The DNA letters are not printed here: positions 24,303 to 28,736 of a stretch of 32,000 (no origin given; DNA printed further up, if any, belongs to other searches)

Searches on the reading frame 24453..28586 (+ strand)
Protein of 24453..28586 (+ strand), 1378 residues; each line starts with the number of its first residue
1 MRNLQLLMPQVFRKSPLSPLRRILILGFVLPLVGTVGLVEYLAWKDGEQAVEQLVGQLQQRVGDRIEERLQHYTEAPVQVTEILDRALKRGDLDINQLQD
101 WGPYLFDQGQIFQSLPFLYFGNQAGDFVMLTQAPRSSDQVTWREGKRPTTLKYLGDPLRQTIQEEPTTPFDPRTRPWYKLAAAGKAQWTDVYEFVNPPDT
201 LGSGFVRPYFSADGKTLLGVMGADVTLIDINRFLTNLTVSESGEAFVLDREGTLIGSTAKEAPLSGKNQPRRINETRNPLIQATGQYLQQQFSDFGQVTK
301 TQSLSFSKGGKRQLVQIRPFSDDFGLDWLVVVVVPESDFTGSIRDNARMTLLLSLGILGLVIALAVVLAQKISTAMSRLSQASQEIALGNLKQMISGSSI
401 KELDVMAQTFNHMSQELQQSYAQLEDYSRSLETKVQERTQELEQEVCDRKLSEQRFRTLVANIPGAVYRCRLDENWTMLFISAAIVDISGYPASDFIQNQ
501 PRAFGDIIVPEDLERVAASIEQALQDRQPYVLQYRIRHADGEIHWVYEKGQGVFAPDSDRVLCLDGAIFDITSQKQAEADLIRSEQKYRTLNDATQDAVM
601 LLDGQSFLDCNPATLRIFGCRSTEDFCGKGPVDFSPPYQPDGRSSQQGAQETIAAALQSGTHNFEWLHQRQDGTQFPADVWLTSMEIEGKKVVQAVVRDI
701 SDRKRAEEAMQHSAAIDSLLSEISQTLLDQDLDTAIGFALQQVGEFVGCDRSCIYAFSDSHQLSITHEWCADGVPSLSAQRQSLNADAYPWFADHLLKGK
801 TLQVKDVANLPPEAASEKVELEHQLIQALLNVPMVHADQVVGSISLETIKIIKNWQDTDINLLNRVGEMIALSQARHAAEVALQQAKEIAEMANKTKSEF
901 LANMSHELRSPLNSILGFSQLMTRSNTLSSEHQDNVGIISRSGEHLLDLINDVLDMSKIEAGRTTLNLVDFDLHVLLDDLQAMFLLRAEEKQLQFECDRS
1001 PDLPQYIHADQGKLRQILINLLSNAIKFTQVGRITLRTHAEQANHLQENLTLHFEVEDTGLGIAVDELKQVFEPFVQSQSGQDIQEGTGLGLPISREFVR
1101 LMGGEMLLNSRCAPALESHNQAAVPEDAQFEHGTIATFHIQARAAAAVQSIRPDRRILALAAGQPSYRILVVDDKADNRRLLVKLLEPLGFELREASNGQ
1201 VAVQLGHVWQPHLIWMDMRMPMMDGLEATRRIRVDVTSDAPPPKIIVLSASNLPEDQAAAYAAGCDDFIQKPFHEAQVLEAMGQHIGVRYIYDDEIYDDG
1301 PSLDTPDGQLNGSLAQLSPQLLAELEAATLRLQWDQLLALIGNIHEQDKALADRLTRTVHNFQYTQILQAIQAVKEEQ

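Call 9: search_protein_families(library=pfam, proteins=[window:24453-28586:+], max_evalue=0.001)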
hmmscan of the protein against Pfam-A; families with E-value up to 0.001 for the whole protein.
window:24453-28586:+ (1378 aa): 12 families
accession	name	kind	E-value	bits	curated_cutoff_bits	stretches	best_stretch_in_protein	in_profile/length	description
PF00072.30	Response_reg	-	8.6e-23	81.1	30.2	1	1169-1281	1-109/111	Response regulator receiver domain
PF02518.31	HATPase_c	-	1.3e-21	77.5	26.4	1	1010-1141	2-108/111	Histidine kinase-, DNA gyrase B-, and HSP90-like ATPase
PF00512.31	HisKA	-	3.2e-21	75.6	26.9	1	897-962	2-66/66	His Kinase A (phospho-acceptor) domain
PF08447.18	PAS_3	-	6.5e-20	71.6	25.6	1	479-566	2-87/89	PAS fold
PF02743.24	dCache_1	-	1.8e-16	60.8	45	1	166-333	89-240/240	Cache domain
PF13426.13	PAS_9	-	9.9e-14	51.9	27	1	597-702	2-103/103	PAS domain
PF01590.32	GAF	-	4.6e-10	40.6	22.4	1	731-872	1-131/133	GAF domain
PF00672.30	HAMP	-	1.5e-08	35.2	25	1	368-419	2-53/53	HAMP domain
PF13188.13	PAS_8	-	1.5e-08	34.7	21.8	1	587-637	2-53/65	PAS domain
PF13185.12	GAF_2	-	8.1e-08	33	28.6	1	730-871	2-132/136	GAF domain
PF00989.32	PAS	-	9.2e-08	32.5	22.6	0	587-700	2-113/113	PAS fold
PF08448.16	PAS_4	-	1.9e-07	31.7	23.1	0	594-705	3-110/110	PAS fold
